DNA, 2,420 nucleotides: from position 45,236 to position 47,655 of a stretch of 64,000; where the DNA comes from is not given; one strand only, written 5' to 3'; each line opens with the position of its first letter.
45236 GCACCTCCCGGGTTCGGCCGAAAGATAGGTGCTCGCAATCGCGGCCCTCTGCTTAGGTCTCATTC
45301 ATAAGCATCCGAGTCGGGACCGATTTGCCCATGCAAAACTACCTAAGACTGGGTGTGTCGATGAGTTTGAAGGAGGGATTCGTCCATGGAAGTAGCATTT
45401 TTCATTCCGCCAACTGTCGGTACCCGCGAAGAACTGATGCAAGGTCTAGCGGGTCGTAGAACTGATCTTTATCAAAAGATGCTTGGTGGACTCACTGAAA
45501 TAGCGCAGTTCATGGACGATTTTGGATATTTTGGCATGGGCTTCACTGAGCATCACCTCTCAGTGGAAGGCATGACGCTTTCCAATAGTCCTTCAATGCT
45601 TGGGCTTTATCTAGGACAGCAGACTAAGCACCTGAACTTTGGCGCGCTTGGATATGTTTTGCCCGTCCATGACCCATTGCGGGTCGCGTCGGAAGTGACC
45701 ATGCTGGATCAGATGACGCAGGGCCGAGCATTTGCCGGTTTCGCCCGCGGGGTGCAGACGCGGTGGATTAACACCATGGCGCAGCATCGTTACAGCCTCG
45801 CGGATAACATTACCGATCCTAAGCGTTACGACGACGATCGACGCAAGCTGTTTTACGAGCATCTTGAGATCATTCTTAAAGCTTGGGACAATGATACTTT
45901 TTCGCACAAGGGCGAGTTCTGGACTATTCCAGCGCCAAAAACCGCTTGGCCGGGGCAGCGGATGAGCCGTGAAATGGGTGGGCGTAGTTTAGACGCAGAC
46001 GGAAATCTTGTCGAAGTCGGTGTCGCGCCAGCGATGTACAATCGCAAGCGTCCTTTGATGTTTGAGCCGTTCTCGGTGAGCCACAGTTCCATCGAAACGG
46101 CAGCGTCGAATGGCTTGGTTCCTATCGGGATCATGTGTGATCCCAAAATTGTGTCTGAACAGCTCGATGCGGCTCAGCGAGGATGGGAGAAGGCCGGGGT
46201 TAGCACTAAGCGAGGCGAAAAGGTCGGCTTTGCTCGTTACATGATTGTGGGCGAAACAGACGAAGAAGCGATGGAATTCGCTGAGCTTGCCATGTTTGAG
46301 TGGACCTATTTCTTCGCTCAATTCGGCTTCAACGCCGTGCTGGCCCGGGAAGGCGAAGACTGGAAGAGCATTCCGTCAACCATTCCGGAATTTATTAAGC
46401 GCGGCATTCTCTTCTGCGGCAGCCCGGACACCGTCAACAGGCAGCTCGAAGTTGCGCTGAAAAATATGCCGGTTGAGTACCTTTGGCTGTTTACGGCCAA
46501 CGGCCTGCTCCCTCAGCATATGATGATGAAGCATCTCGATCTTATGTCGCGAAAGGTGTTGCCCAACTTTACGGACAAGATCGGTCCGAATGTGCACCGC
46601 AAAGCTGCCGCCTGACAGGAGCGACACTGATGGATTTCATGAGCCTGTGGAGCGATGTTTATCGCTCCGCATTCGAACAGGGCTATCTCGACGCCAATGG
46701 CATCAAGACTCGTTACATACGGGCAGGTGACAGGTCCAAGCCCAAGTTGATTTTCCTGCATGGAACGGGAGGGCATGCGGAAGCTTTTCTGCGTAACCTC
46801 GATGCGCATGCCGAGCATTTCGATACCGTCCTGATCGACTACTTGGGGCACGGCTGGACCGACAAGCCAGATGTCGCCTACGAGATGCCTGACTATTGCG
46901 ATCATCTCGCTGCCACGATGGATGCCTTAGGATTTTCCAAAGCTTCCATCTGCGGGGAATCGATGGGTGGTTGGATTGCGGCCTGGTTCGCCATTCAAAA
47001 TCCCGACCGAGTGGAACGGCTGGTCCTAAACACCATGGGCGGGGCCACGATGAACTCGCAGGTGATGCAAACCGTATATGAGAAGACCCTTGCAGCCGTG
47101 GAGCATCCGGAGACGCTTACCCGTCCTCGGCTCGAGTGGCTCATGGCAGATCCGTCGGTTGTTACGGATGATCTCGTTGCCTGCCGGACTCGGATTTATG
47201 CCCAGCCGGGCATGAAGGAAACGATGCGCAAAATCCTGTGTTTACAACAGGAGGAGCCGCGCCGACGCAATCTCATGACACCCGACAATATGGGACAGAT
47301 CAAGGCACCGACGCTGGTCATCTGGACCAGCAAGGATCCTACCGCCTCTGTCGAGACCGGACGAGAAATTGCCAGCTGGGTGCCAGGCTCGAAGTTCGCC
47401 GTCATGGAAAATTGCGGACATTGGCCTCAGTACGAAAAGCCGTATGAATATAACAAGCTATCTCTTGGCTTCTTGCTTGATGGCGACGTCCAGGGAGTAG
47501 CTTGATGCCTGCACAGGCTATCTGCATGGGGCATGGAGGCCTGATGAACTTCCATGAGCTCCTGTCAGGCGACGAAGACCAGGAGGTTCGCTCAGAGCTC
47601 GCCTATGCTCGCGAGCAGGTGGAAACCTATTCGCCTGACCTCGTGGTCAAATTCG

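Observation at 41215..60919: Candidate undescribed pathway: Baeyer-Villiger opening of hydroxy-tetralones/naphthoquinones to 2-hydroxyglutarate, pyruvate and acetyl-CoA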

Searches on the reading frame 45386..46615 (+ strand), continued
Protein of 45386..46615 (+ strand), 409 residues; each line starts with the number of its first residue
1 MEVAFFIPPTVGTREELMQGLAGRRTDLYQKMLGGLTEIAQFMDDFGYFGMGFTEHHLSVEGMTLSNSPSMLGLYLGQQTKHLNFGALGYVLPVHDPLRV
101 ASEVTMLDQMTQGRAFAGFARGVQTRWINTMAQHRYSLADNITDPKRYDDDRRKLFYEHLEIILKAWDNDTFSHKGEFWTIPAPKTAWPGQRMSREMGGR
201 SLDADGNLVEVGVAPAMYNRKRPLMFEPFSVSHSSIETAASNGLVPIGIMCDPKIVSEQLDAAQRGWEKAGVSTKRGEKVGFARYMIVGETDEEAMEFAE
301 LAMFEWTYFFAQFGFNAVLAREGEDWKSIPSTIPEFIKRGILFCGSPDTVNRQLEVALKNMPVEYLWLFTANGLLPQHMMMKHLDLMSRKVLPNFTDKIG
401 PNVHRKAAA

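Call 60: find_encoding_contigs(protein=P0057, flank=7000, max_places=1)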
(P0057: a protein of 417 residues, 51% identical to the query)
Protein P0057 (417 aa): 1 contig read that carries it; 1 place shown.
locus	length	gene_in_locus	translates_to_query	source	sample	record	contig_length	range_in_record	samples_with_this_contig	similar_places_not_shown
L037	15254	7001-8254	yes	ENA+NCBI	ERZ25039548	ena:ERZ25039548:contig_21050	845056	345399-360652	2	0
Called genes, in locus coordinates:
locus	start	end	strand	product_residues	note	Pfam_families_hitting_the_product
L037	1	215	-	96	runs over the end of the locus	-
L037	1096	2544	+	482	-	-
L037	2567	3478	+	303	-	-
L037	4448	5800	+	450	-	-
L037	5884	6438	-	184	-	-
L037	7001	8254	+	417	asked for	PF00296:Bac_luciferase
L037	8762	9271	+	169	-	-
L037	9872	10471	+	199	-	-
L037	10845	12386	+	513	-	PF00294:PfkB, PF01467:CTP_transf_like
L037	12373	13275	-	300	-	PF03023:MurJ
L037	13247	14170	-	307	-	PF03023:MurJ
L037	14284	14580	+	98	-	-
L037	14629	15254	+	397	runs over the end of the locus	PF04055:Radical_SAM, PF06969:HemN_C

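Call 61: find_encoding_contigs(protein=P0117, flank=7000, max_places=1)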
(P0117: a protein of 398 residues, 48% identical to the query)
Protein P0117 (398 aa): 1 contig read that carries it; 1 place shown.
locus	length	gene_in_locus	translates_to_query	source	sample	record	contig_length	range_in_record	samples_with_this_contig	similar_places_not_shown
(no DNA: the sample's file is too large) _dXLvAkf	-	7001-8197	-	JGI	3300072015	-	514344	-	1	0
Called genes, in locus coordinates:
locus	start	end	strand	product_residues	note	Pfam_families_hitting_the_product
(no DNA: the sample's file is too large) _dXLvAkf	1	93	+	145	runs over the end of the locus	PF10604:Polyketide_cyc2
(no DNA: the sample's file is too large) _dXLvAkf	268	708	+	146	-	PF10604:Polyketide_cyc2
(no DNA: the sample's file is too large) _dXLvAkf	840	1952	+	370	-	-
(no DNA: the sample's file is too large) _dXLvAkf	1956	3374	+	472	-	PF03062:MBOAT, PF13813:MBOAT_2 (weak)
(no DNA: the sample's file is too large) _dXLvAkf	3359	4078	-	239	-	PF07366:SnoaL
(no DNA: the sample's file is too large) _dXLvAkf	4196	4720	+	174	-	PF13463:HTH_27 (weak)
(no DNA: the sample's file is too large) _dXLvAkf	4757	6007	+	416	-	PF00067:p450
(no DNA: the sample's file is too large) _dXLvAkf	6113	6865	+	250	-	PF00106:adh_short, PF08659:KR, PF13561:adh_short_C2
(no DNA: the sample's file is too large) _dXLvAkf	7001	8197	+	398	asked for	PF00296:Bac_luciferase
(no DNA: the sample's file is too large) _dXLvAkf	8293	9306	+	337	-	PF00111:Fer2, PF00970:FAD_binding_6, PF00175:NAD_binding_1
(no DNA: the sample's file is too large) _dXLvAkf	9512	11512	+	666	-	-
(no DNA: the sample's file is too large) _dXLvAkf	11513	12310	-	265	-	-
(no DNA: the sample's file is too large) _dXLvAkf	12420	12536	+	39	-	?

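Call 72: predict_structure(alignment_id=A1)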
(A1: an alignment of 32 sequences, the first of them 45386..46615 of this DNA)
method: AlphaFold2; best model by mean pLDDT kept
length: 409 residues; sequences in the alignment: 32
mean_pLDDT: 89.7   pTM: 0.89
mean pLDDT of the five models: 89.7, 89.7, 87.8, 87.1, 86.6
residues with pLDDT >= 90: 260; 70-90: 127; 50-70: 22; < 50: 0
segments of 3 or more residues with pLDDT < 50: none
pLDDT, mean of each block of 10 residues (from residue 1): 90 85 79 93 97 70 68 93 92 88 95 94 73 74 86 91 95 93 85 83 86 92 93 94 96 95 97 96 98 98 88 88 91 96 98 96 96 92 98 95 72
secondary structure, 60 per line:
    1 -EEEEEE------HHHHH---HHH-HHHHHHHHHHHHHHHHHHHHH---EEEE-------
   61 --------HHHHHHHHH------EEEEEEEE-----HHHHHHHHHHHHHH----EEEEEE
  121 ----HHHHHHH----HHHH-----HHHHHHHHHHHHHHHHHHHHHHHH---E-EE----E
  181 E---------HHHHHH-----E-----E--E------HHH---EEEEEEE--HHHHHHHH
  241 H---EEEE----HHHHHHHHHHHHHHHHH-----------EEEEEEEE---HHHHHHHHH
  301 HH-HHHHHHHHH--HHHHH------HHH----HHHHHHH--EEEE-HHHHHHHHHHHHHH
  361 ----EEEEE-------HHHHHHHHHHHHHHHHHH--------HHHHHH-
elements in order: E2-7 H14-18 H26-46 E50-53 H69-77 E84-91 H97-110 E115-120 H125-131 H136-139 H145-168 H191-196 E224-230 H233-241 E245-248 H253-269 E281-288 H292-302 H304-312 H315-319 H333-339 E342-345 H347-360 E365-369 H377-394 H403-408

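Call 74: fold_search(model_id=the predicted structure, library=pdb)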
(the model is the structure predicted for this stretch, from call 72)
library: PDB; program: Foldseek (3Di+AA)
matches with E <= 10: 500; with E <= 0.001: 147
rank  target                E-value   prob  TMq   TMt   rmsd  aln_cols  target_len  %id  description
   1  7bip_A                3.9e-20  1.00  0.69  0.85   4.0       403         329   16  Crystal structure of monooxygenase RslO1 from Streptomyces bottropensis (released 2021-01-20)
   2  4uwm_B                1.3e-19  1.00  0.69  0.77   5.3       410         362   19  Type II Baeyer-Villiger monooxygenase.The oxygenating constituent of 3,6-diketocamphane monooxygenase from CAM plasmid (released 2015-08-26)
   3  5aec_B                2.3e-19  1.00  0.72  0.80   4.7       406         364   19  Type II Baeyer-Villiger monooxygenase.The oxygenating constituent of 3,6-diketocamphane monooxygenase from CAM plasmid (released 2015-09-09)
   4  4uwm_A                6.1e-19  1.00  0.70  0.78   4.9       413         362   19  Type II Baeyer-Villiger monooxygenase.The oxygenating constituent of 3,6-diketocamphane monooxygenase from CAM plasmid (released 2015-08-26)
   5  5aec_A                9.5e-19  1.00  0.73  0.81   4.7       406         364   18  Type II Baeyer-Villiger monooxygenase.The oxygenating constituent of 3,6-diketocamphane monooxygenase from CAM plasmid (released 2015-09-09)
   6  8cbb_A                2.6e-18  1.00  0.68  0.80   5.5       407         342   18  Structure of homodimeric luciferase from Enhygromyxa salina (released 2024-02-07)
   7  2i7g_B                3.7e-18  1.00  0.63  0.74   5.7       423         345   18  Crystal Structure of Monooxygenase from Agrobacterium tumefaciens (released 2006-10-03)
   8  2i7g_A                4.1e-18  1.00  0.68  0.80   4.9       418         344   19  Crystal Structure of Monooxygenase from Agrobacterium tumefaciens (released 2006-10-03)
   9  8cbb_C                6.8e-18  1.00  0.67  0.76   7.6       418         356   18  Structure of homodimeric luciferase from Enhygromyxa salina (released 2024-02-07)
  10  6ket_A                1.4e-17  1.00  0.66  0.76   5.4       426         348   15  Flavin-utilizing Monooxygenase (OX) Domain of Hybrid Polyketide/Non-Ribosomal Peptide Synthetase (released 2019-09-25)
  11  8cbb_D                3.7e-17  1.00  0.67  0.79   5.3       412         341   17  Structure of homodimeric luciferase from Enhygromyxa salina (released 2024-02-07)
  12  8cbb_B                3.9e-17  1.00  0.68  0.79   6.1       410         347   18  Structure of homodimeric luciferase from Enhygromyxa salina (released 2024-02-07)
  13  6ket_B                7.2e-17  1.00  0.65  0.79   5.0       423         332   15  Flavin-utilizing Monooxygenase (OX) Domain of Hybrid Polyketide/Non-Ribosomal Peptide Synthetase (released 2019-09-25)
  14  1xkj_A                5.1e-16  1.00  0.66  0.81   4.2       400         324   18  BACTERIAL LUCIFERASE BETA2 HOMODIMER (released 1997-07-07)
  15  1luc_B                6.8e-16  1.00  0.64  0.79   4.3       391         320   18  BACTERIAL LUCIFERASE (released 1996-12-07)
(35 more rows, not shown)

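Call 87: find_encoding_contigs(protein=P0004, flank=10000, max_places=1)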
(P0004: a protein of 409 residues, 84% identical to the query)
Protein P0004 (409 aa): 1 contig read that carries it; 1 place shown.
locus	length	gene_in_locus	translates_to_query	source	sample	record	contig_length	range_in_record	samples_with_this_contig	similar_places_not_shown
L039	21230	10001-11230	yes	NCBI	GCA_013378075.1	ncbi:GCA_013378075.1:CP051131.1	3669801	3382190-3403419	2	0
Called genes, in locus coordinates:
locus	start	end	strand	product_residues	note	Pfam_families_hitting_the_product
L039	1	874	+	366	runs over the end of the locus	PF02163:Peptidase_M50, PF00571:CBS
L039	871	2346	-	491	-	PF18604:PreAtp-grasp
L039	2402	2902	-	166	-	PF01814:Hemerythrin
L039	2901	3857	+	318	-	PF13230:GATase_4, PF13522:GATase_6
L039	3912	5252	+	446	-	PF05139:Erythro_esteras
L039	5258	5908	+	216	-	-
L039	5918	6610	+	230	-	PF00156:Pribosyltran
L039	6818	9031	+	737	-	PF07715:Plug, PF00593:TonB_dep_Rec_b-barrel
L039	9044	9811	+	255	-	PF00106:adh_short, PF08659:KR (weak), PF13561:adh_short_C2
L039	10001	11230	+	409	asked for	PF00296:Bac_luciferase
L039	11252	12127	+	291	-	PF12146:Hydrolase_4, PF00561:Abhydrolase_1, PF12697:Abhydrolase_6, PF03096:Ndr (weak)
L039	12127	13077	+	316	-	PF02900:LigB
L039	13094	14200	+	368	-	PF01266:DAO, PF03486:HI0933_like (faint), PF07992:Pyr_redox_2 (weak), PF13450:NAD_binding_8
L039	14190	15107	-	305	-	PF03088:Str_synth (faint), PF08450:SGL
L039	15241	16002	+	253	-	PF00106:adh_short, PF08659:KR, PF13561:adh_short_C2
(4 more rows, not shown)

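Call 88: find_encoding_contigs(protein=P0011, flank=10000, max_places=1)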
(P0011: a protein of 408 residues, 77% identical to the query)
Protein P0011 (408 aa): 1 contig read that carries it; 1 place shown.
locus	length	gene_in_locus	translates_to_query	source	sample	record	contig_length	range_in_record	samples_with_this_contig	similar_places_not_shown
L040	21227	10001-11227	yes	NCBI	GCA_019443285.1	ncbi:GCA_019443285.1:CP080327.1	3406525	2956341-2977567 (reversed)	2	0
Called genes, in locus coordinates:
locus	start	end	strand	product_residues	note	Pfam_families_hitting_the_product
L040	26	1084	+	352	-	PF12625:Arabinose_bd, PF12833:HTH_18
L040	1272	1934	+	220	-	PF09335:VTT_dom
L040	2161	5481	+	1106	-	PF00704:Glyco_hydro_18, PF01522:Polysacc_deac_1, PF00535:Glycos_transf_2, PF13641:Glyco_tranf_2_3, PF01644:Chitin_synth_1, PF03142:Chitin_synth_2 (weak), PF13506:Glyco_transf_21, PF13632:Glyco_trans_2_3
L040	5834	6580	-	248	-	PF00106:adh_short, PF08659:KR, PF13561:adh_short_C2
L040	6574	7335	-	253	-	PF00106:adh_short, PF08659:KR (weak), PF01370:Epimerase (weak), PF13561:adh_short_C2, PF23441:SDR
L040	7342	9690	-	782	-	PF07715:Plug, PF00593:TonB_dep_Rec_b-barrel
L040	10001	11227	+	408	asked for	PF00296:Bac_luciferase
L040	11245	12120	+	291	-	PF12146:Hydrolase_4, PF00561:Abhydrolase_1, PF12697:Abhydrolase_6, PF03096:Ndr (weak)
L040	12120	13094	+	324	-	PF02900:LigB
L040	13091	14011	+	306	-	PF00135:COesterase, PF20434:BD-FAE, PF07859:Abhydrolase_3, PF00326:Peptidase_S9 (faint)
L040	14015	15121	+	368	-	PF01266:DAO, PF13450:NAD_binding_8, PF01593:Amino_oxidase (weak)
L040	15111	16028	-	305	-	PF01731:Arylesterase (faint), PF03088:Str_synth (faint), PF24684:Vgb_lyase (faint), PF01436:NHL (faint), PF08450:SGL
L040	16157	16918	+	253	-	PF00106:adh_short, PF08659:KR, PF13561:adh_short_C2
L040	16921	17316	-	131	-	PF01124:MAPEG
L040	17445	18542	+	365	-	PF00724:Oxidored_FMN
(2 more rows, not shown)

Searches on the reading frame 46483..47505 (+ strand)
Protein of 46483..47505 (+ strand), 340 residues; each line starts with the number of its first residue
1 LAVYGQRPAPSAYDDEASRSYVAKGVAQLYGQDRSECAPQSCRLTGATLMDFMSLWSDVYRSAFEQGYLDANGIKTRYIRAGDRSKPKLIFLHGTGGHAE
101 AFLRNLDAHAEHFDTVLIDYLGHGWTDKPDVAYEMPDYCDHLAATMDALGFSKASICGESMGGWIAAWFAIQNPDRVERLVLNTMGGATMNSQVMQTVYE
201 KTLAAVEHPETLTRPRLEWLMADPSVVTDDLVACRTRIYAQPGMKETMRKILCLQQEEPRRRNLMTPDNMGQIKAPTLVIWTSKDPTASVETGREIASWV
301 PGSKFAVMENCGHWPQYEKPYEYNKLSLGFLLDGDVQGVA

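Call 3: search_protein_families(library=pfam, proteins=[window:46483-47505:+])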
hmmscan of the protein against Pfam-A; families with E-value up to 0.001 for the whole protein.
window:46483-47505:+ (340 aa): 4 families
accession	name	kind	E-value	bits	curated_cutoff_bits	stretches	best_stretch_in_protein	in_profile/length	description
PF00561.26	Abhydrolase_1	-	1.8e-28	100.3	25.8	1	89-320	3-245/245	alpha/beta hydrolase fold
PF12697.13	Abhydrolase_6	-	5.1e-19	70.2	26.3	1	89-322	1-213/217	Alpha/beta hydrolase family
PF12146.15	Hydrolase_4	-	5.5e-12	45.9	27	1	86-315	4-234/239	Serine aminopeptidase, S33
PF03096.20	Ndr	-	8.5e-07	28.4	23.3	1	135-323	82-268/283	Ndr family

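Call 5: search_protein_families(library=ncbifam, proteins=[window:46483-47505:+], max_evalue=1e-10)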
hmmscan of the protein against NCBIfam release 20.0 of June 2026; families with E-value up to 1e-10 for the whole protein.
window:46483-47505:+ (340 aa): 20 families
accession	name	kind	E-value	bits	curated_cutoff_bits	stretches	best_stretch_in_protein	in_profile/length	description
NF045632.1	hydroxlase_HsaD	equivalog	3.1e-37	128.1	400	1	70-332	18-289/290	4,5:9,10-diseco-3-hydroxy-5,9,17-trioxoandrosta-1(10),2-diene-4-oate hydrolase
TIGR02427.1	protocat_pcaD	equivalog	2.2e-33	115.7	255.85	1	81-192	7-123/251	3-oxoadipate enol-lactonase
NF011457.0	PRK14875.1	equivalog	1.4e-31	109.8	307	1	15-326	88-364/372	acetoin dehydrogenase dihydrolipoyllysine-residue acetyltransferase subunit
NF051488.1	bifunc_PcaDC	exception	3.9e-28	98.7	390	1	81-331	7-250/375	bifunctional 3-oxoadipate enol-lactonase/4-carboxymuconolactone decarboxylase PcaDC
TIGR03343.1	biphenyl_bphD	equivalog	2.4e-26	92.6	462.15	1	79-331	25-280/282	2-hydroxy-6-oxo-6-phenylhexa-2,4-dienoate hydrolase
TIGR01250.1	pro_imino_pep_2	subfamily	8.7e-21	74.7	167.65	1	67-186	5-130/288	proline iminopeptidase-family hydrolase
NF051487.1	bifunc_PcaCD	exception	1.2e-19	70.7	430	1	78-331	164-411/413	bifunctional 4-carboxymuconolactone decarboxylase/3-oxoadipate enol-lactonase PcaCD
TIGR03695.1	menH_SHCHC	equivalog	6e-18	65.2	208.55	1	86-183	2-102/252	2-succinyl-6-hydroxy-2,4-cyclohexadiene-1-carboxylate synthase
NF052614.1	AB_fold_OlsI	equivalog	6.6e-16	58.6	385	0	268-333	191-257/272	ornithine lipid biosynthesis O-acyltransferase OlsI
NF050089.1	i_nPHAscl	equivalog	3e-15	56.1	300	0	80-184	12-116/288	intracellular short-chain-length polyhydroxyalkanoate depolymerase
TIGR03056.1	bchO_mg_che_rel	equivalog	3.3e-14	52.6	172.55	1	73-315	15-261/278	alpha/beta fold hydrolase BchO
TIGR03611.1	RutD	equivalog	1.1e-13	51.2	238.5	0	84-182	11-110/258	pyrimidine utilization protein D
TIGR01738.1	bioH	equivalog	5.1e-13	49.2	206.95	0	86-183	4-96/245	pimeloyl-ACP methyl ester esterase BioH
NF045948.1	ProImpepThrmp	equivalog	8.2e-13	48.4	500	0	64-184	2-127/291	proline iminopeptidase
NF007954.0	PRK10673.1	equivalog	2.4e-12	46.7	399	1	86-321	16-242/255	esterase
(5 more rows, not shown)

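Call 31: search_solved_structures(query=window:46483-47505:+, max_evalue=1e-8, show_alignments=3)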
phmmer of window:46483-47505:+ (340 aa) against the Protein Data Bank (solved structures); distinct sequences matched with E-value up to 1e-8: 138 (the best 60 are shown).
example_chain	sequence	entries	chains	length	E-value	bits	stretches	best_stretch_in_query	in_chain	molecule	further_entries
4lxg_A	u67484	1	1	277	3.9e-24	88.6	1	63-330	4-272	MCP Hydrolase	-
2d0d_A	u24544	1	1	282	4.8e-24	88.3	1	71-333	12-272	2-hydroxy-6-oxo-7-methylocta-2,4-dienoate hydrolase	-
1iun_A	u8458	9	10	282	5.8e-24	88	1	71-333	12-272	meta-Cleavage product hydrolase | 2-hydroxy-6-oxo-7-methylocta-2,4-dienoate hydrolase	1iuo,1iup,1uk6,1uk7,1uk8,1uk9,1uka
4lxh_A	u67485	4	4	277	1e-23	87.3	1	63-330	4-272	MCP Hydrolase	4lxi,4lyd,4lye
1j1i_A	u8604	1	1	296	3e-23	85.7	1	61-331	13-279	meta cleavage compound hydrolase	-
7zjt_A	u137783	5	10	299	1.5e-22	83.4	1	69-333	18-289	4,5:9,10-diseco-3-hydroxy-5,9,17-trioxoandrosta-1(10),2-diene-4-oate hydrolase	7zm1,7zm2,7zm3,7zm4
2vf2_A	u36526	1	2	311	1.7e-22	83.2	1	68-333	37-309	2-HYDROXY-6-OXO-6-PHENYLHEXA-2,4-DIENOATE HYDROLASE BPHD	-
5jz9_A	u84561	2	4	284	2e-22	83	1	69-332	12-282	4,5:9,10-diseco-3-hydroxy-5,9,17-trioxoandrosta-1(10),2-diene-4-oate hydrolase | 2-hydroxy-6-oxo-6-phenylhexa-2,4-dienoate hydrolase BphD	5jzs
6i8w_A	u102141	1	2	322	2.7e-22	82.5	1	69-330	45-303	Alpha/beta fold hydrolase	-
5jzb_A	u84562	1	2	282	3.8e-22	82.1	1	69-331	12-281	4,5:9,10-diseco-3-hydroxy-5,9,17-trioxoandrosta-1(10),2-diene-4-oate hydrolase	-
2wud_A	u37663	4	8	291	4.2e-22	81.9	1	69-333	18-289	2-HYDROXY-6-OXO-6-PHENYLHEXA-2,4-DIENOATE HYDROLASE BPHD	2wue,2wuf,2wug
5egn_A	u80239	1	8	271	2.5e-21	79.4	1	69-184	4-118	Esterase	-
9ijk_A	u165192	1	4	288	1.1e-20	77.3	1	86-331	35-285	2-hydroxy-6-oxononadienedioate/2-hydroxy-6-oxononatrienedioate hydrolase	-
1u2e_A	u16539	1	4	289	1.1e-20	77.3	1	86-331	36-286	2-hydroxy-6-ketonona-2,4-dienedioic acid hydrolase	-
2og1_A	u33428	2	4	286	4.6e-20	75.2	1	67-331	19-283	2-hydroxy-6-oxo-6-phenylhexa-2,4-dienoate hydrolase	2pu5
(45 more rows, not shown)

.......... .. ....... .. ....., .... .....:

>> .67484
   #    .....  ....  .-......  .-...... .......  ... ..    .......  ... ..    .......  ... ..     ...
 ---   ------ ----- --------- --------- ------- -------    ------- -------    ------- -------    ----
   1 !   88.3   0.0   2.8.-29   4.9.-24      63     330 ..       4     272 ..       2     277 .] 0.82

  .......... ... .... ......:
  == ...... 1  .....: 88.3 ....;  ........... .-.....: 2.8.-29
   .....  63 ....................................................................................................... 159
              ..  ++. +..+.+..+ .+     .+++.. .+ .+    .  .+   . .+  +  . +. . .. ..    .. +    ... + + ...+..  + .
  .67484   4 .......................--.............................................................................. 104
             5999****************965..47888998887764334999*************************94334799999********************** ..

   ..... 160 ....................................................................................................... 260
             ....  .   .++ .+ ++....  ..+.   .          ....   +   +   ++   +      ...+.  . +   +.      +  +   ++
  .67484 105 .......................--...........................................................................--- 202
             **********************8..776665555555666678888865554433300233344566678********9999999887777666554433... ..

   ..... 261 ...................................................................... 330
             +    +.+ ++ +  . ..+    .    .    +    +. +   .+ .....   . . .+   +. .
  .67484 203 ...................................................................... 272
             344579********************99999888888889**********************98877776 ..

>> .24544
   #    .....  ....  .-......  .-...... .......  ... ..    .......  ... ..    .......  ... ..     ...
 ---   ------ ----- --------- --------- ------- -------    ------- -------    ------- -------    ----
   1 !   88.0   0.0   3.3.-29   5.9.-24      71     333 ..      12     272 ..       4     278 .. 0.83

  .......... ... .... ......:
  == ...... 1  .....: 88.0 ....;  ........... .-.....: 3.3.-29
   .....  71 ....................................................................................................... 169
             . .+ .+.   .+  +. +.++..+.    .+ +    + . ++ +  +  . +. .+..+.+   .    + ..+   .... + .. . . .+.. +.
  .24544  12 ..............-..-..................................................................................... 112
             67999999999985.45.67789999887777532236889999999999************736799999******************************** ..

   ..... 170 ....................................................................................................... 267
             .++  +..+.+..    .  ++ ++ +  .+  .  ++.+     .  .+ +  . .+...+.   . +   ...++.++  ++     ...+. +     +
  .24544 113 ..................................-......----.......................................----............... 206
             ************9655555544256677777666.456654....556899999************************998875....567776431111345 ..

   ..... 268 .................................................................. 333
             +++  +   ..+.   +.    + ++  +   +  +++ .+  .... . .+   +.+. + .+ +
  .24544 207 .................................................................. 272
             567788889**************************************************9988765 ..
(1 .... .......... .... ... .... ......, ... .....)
